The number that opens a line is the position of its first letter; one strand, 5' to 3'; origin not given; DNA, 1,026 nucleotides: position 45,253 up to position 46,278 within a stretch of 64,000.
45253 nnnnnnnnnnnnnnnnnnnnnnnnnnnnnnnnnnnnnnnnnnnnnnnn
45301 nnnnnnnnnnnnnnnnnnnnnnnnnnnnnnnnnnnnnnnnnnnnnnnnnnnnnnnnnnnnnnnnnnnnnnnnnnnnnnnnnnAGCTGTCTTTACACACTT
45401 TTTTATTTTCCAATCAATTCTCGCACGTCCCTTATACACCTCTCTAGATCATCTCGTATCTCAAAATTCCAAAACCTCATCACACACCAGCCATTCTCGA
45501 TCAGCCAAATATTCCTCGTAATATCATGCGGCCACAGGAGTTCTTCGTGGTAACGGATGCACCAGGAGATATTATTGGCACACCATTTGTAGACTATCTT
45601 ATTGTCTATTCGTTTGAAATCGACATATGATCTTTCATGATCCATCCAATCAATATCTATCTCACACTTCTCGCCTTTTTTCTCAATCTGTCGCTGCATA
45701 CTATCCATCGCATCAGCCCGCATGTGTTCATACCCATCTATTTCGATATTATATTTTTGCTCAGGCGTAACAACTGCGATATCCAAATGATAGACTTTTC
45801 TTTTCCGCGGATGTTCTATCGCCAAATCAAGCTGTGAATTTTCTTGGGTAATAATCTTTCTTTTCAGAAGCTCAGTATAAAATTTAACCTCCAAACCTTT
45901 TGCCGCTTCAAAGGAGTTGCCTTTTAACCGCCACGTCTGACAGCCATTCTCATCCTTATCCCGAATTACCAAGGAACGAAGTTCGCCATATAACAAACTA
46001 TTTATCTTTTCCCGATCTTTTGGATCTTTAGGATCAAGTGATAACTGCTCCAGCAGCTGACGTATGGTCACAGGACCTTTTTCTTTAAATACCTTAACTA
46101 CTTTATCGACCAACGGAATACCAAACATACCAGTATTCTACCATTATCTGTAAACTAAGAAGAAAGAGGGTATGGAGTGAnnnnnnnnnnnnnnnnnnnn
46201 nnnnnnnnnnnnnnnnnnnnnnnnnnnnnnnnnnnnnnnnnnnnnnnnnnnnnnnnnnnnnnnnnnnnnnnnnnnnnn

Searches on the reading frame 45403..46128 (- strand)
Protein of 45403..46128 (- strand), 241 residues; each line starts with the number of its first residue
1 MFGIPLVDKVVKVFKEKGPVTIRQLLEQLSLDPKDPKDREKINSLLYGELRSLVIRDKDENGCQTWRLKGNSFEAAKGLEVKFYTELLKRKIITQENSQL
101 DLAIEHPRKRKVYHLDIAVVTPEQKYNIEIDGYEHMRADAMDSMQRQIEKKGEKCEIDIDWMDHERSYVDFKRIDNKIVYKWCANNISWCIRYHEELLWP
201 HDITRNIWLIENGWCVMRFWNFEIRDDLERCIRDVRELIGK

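Call 63: search_protein_families(library=pfam, proteins=[window:45403-46128:-], max_evalue=0.001)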
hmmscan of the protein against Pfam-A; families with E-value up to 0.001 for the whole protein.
window:45403-46128:- (241 aa): 2 families
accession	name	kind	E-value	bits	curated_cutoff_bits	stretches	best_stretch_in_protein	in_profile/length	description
PF04480.18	DUF559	-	1.1e-07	32.2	20.6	1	199-237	68-106/109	Protein of unknown function (DUF559)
PF18741.7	MTES_1575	-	0.00023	21.6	38.2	0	103-146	15-62/96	REase_MTES_1575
